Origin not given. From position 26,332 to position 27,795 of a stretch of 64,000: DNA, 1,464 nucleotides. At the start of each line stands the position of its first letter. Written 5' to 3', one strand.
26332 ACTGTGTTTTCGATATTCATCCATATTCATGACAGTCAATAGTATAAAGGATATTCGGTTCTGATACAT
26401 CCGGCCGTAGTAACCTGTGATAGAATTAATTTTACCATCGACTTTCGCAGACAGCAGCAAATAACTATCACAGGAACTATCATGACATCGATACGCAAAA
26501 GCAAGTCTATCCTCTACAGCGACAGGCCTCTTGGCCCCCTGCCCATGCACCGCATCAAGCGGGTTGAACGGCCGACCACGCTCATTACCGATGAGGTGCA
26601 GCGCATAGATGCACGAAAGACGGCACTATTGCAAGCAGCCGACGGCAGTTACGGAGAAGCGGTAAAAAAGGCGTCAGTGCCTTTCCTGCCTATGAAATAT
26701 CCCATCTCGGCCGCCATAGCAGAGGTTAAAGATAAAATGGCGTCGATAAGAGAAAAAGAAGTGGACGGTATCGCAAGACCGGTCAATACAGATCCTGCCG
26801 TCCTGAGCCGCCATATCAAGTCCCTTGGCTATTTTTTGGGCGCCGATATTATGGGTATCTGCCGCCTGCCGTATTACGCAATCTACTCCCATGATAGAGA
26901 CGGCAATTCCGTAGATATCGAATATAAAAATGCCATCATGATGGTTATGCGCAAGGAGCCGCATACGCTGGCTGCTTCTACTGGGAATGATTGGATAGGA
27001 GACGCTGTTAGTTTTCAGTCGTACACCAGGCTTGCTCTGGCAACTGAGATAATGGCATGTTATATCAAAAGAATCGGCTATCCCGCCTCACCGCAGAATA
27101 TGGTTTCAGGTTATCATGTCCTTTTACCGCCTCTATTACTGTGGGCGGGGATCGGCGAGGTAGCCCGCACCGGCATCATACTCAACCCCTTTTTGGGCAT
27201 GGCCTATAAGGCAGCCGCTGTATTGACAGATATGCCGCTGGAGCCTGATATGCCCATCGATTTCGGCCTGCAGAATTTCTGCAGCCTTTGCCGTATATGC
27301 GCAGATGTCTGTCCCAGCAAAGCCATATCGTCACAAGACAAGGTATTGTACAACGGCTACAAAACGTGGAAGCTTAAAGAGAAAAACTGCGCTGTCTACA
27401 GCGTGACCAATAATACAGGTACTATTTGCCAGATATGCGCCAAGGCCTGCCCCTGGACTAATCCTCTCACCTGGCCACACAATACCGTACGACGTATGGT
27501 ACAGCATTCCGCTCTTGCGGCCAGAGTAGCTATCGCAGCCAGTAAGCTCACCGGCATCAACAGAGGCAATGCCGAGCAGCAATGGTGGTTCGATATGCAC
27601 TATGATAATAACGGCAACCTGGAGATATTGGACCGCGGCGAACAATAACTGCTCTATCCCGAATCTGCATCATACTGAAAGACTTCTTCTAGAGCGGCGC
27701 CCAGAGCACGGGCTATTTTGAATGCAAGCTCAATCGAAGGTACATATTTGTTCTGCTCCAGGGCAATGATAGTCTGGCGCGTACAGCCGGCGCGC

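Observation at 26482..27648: Minimal stand-alone catabolic-type reductive dehalogenase homolog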

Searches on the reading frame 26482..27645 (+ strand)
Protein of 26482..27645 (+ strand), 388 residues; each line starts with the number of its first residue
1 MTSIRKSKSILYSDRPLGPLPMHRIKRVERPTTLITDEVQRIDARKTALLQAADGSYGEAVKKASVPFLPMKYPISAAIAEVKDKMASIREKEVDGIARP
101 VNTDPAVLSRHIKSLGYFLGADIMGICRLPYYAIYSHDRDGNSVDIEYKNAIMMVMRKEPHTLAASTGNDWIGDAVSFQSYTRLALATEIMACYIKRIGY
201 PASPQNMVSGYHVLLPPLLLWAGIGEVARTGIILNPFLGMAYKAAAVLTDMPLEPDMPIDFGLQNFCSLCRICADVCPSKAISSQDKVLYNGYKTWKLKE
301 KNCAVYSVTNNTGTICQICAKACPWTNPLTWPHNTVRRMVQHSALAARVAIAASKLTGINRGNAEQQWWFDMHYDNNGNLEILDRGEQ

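Call 4: search_protein_families(library=pfam, proteins=[window:26482-27645:+], max_evalue=1)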
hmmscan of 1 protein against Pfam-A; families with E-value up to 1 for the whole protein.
window:26482-27645:+ (388 aa): 12 families
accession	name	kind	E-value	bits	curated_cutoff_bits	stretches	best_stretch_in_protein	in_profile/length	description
PF12838.12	Fer4_7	-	3.3e-07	31.1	27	1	267-325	2-50/52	4Fe-4S dicluster domain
PF13484.11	Fer4_16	-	4.5e-07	31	30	1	267-325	2-65/66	4Fe-4S double cluster binding domain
PF00037.32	Fer4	-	9.7e-05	22.5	21.1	1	266-283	7-24/24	4Fe-4S binding domain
PF13237.11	Fer4_10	-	0.00023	21.5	25.5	1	266-284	8-28/53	4Fe-4S dicluster domain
PF12797.12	Fer4_2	-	0.0038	17.5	24.5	1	264-279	7-22/22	4Fe-4S binding domain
PF14697.11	Fer4_21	-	0.0054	17.3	35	1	265-282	39-57/59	4Fe-4S dicluster domain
PF13187.11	Fer4_9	-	0.0064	16.9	27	1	267-324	2-48/52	4Fe-4S dicluster domain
PF13183.11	Fer4_8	-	0.14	13.2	27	0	266-324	4-65/68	4Fe-4S dicluster domain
PF12798.12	Fer4_3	-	0.15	13.4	27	1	267-281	1-15/15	4Fe-4S binding domain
PF13534.11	Fer4_17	-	0.19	12.7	22.2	0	266-324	1-57/61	4Fe-4S dicluster domain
PF12800.12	Fer4_4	-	0.22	12.4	24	0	267-278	4-15/17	4Fe-4S binding domain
PF12837.12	Fer4_6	-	0.48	10.9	25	1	266-282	8-24/24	4Fe-4S binding domain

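Call 5: search_protein_families(library=ncbifam, proteins=[window:26482-27645:+], max_evalue=1)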
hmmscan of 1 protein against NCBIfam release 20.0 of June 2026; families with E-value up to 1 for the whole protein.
window:26482-27645:+ (388 aa): 39 families (the best 25 are shown)
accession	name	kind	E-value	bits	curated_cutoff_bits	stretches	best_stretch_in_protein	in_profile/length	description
TIGR02486.1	RDH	subfamily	9.2e-49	167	160.35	1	143-346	82-300/314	reductive dehalogenase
TIGR00276.1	TIGR00276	equivalog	5.2e-08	32.3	200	1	207-330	125-248/337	tRNA epoxyqueuosine(34) reductase QueG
TIGR01971.1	NuoI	subfamily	5.3e-06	26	113.05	1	265-325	42-95/121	NADH-quinone oxidoreductase, chain I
NF042909.1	FMH_DH_FwdF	exception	2.3e-05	23.7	375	1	265-325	15-69/336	tungsten-dependent formylmethanofuran dehydrogenase subunit FwdF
NF004537.0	PRK05888.1-3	equivalog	0.00011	21.7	163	1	267-330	70-131/204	NADH-quinone oxidoreductase subunit NuoI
TIGR02179.1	PorD_KorD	subfamily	0.00036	20.6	60.05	1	265-284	55-74/78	2-oxoacid:acceptor oxidoreductase, delta subunit, pyruvate/2-ketoisovalerate family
NF008369.0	PRK11168.1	equivalog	0.00088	18.3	278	1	265-343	11-90/401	anaerobic glycerol-3-phosphate dehydrogenase subunit C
NF040684.1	PorD_Arch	equivalog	0.002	18.1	120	1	265-284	62-81/85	pyruvate synthase subunit PorD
NF058577.1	FdxA_fam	equivalog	0.0091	16.2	65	1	264-287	6-29/52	4Fe-4S ferredoxin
NF040612.1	F420_dehyd_FpoI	exception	0.0097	15.7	180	1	266-301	83-117/135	F420H2 dehydrogenase subunit FpoI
TIGR00402.1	napF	equivalog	0.01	15.8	102.2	1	265-287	67-89/149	ferredoxin-type protein NapF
NF005506.0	PRK07118.1-5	equivalog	0.011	15.2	388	1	264-342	169-245/279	Fe-S cluster domain-containing protein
NF045763.1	PhenlGlyoxDHPadF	equivalog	0.013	15.7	150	1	265-282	60-77/78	NADH-dependent phenylglyoxylate dehydrogenase subunit delta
NF038196.1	ferrodoxin_EFR1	subfamily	0.013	15.6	75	1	261-287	180-206/242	EFR1 family ferrodoxin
NF041836.1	rnfB_Methano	equivalog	0.013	14.9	445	1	264-325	170-230/265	Rnf electron transport complex subunit RnfB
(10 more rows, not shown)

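Call 6: search_solved_structures(query=window:26482-27645:+, max_evalue=10, show_alignments=4)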
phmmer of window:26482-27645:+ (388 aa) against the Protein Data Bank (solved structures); distinct sequences matched with E-value up to 10: 20.
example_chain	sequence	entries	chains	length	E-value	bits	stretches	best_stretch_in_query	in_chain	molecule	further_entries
4ras_A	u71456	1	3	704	1.9e-82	280.8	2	17-373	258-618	Oxidoreductase, NAD-binding/iron-sulfur cluster-binding protein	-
6zxu_A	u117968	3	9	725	2.3e-82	280.6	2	17-373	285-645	Oxidoreductase, NAD-binding/iron-sulfur cluster-binding protein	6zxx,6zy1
6zy0_A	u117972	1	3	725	8.1e-82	278.8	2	17-373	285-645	Oxidoreductase, NAD-binding/iron-sulfur cluster-binding protein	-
8q4h_A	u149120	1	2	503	2.6e-26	96.1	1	149-342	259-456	Tetrachloroethene reductive dehalogenase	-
4uqu_A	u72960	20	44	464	2.7e-25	92.7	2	175-345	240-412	TETRACHLOROETHENE REDUCTIVE DEHALOGENASE CATALYTIC SUBUNIT PCEA | TETRACHLOROETHENE REDUCTIVE DEHALOGENASE CATALYTIC SUBUNIT | Tetrachloroethene reductive dehal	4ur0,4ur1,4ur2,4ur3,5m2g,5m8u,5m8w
5d6s_A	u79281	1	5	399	1e-06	31.5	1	220-329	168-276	Epoxyqueuosine reductase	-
5d08_A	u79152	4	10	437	3.2e-05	26.7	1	221-285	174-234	Epoxyqueuosine reductase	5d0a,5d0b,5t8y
7bkb_K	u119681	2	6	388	0.0084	18.7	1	264-334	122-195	Formylmethanofuran dehydrogenase, subunit F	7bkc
8rja_E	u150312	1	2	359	0.044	16.3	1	265-345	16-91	Coenzyme F420 hydrogenase/dehydrogenase, beta subunit C terminus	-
6u8y_N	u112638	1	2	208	0.051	16.1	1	255-297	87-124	NADH dehydrogenase subunit I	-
6cfw_N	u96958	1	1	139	0.39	13.2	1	266-297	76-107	NADH-plastoquinone oxidoreductase subunit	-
4lvn_A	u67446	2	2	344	0.81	12.1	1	299-360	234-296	Subtilisin-like serine protease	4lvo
2fug_9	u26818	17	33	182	1.6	11.2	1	266-325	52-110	NADH-quinone oxidoreductase chain 9 | NADH-QUINONE OXIDOREDUCTASE SUBUNIT 9 | NADH-quinone oxidoreductase subunit I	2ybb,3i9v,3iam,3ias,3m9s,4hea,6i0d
7bkb_L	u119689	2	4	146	1.8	11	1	265-325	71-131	Formylmethanofuran dehydrogenase, subunit G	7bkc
8e9g_I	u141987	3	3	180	1.9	10.9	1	264-330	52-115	NADH-quinone oxidoreductase subunit I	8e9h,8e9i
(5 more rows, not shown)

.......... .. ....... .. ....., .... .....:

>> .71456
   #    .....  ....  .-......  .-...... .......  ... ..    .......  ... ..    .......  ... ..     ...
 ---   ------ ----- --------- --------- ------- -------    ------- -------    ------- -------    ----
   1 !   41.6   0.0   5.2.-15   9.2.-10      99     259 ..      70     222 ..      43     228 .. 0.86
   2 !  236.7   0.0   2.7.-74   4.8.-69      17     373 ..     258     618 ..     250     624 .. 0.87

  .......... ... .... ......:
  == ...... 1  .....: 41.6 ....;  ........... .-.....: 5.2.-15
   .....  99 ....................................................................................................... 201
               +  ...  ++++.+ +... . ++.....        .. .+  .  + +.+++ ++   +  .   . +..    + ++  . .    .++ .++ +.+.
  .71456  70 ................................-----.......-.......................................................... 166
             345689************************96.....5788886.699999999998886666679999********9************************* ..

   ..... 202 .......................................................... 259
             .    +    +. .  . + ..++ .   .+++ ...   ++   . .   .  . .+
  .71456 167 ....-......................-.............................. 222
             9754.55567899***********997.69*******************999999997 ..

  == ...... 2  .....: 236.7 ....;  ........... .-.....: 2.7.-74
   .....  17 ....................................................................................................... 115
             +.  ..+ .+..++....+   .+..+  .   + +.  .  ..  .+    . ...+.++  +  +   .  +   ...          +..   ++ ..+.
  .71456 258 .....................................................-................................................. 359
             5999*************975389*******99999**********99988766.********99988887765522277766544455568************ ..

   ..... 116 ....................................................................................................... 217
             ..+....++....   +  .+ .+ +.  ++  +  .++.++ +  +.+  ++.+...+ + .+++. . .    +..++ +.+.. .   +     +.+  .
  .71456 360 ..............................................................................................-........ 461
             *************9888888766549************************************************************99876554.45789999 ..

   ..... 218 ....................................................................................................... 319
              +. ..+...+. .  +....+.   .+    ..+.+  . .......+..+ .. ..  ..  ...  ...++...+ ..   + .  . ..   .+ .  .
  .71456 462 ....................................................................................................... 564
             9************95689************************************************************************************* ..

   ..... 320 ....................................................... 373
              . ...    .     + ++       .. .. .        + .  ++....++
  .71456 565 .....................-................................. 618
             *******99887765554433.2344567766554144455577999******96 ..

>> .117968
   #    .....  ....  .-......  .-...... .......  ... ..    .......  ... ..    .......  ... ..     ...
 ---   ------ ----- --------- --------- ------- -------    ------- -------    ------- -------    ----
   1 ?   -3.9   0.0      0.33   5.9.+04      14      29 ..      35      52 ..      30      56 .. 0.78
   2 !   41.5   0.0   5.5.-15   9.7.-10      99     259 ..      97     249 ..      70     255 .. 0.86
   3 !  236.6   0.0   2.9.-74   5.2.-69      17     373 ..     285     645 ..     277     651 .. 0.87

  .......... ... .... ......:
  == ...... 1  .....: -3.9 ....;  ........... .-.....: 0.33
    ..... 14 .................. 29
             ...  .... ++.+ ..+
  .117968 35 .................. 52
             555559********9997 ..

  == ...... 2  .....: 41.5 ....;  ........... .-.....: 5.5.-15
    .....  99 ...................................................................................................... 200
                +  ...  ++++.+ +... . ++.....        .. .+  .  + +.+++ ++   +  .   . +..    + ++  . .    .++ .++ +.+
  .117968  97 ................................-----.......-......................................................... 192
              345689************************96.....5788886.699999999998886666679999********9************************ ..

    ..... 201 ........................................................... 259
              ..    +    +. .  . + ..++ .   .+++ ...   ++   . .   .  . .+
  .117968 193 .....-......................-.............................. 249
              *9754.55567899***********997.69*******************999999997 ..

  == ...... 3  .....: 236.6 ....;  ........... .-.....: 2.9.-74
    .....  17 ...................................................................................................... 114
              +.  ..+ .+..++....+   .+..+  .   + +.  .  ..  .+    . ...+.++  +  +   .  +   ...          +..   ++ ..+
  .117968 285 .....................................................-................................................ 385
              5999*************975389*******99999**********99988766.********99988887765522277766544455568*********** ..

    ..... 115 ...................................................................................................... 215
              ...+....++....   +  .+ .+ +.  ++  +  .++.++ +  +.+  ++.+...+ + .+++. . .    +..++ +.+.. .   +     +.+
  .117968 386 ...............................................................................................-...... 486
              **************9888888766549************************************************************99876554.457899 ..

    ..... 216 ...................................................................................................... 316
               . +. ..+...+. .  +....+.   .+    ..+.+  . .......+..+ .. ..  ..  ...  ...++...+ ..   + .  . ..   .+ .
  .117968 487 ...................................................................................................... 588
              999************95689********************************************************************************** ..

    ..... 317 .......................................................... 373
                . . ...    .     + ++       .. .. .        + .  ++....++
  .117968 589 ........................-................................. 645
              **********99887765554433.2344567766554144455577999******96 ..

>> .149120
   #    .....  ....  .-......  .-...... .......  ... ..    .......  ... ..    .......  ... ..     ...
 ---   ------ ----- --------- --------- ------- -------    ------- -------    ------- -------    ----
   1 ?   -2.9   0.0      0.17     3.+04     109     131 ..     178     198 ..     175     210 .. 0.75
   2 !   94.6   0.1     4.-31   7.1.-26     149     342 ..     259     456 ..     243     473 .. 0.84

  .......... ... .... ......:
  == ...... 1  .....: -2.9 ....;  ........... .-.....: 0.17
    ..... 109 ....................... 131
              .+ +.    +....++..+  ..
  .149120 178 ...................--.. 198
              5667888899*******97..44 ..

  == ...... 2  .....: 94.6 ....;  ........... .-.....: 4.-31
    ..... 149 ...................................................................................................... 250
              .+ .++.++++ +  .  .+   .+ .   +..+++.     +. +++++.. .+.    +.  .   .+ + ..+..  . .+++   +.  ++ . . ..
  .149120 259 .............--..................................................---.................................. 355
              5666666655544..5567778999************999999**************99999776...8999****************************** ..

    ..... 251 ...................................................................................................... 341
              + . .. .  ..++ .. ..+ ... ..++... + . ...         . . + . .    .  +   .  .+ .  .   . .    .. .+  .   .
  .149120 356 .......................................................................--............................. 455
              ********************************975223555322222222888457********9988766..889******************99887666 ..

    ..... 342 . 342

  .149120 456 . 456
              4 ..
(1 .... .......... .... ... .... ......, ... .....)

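Call 7: find_homologous_proteins(query=window:26482-27645:+, max_evalue=1e-10)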
Query window:26482-27645:+ (388 aa): 572 proteins with E <= 1e-10 among 4289 candidates; the best 120 are listed.
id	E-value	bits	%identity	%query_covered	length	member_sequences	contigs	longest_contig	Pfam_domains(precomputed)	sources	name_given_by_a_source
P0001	2.6e-182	624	100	68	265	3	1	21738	PF13484.12,PF12838.13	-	-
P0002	1.6e-164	566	63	97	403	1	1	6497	PF13484.12,PF12838.13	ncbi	-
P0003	4.0e-162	558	63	96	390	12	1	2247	PF13484.12,PF12838.13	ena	-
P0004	5.9e-155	534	60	95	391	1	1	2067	PF00037.33,PF13484.12,PF12838.13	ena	-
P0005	7.3e-154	531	60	96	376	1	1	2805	PF00037.33,PF13484.12,PF12838.13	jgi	jgi:reductive dehalogenase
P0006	7.7e-154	531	58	97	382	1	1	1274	PF00037.33,PF13484.12,PF12838.13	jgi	jgi:reductive dehalogenase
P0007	8.5e-154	531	57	97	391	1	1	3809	PF00037.33,PF13484.12,PF12838.13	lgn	-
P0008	1.3e-152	527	59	98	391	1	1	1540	PF00037.33,PF13484.12,PF12838.13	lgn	-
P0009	4.8e-151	522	58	96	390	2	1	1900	PF00037.33,PF13484.12,PF12838.13,PF13237.12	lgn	-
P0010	5.5e-151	521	57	97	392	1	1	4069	PF00037.33,PF13484.12,PF12838.13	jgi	jgi:reductive dehalogenase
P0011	1.9e-150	520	59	96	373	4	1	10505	PF00037.33,PF13484.12,PF12838.13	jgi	jgi:formate hydrogenlyase subunit 6/NADH:ubiquinone oxidoreductase subunit I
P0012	3.8e-150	519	59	96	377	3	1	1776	PF00037.33,PF13484.12,PF12838.13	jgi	jgi:ferredoxin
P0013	7.0e-149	514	59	95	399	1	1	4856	PF13484.12,PF12838.13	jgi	-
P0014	6.3e-148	511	58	96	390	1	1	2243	PF00037.33,PF13484.12,PF12838.13,PF13237.12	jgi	-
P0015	2.7e-147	509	57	98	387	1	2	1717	PF00037.33,PF13484.12,PF12838.13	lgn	-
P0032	8.8e-140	484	53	98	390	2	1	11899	PF00037.33,PF13484.12,PF12838.13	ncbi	-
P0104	1.8e-131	457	55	96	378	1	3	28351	PF00037.33,PF13484.12,PF12838.13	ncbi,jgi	-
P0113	6.5e-131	455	55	96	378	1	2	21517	PF00037.33,PF13484.12,PF12838.13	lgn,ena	-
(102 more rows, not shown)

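Call 8: find_encoding_contigs(protein=window:26482-27645:+, flank=10000, max_places=6)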
Protein window:26482-27645:+ (388 aa): no gene with exactly this product is on record in the collection.
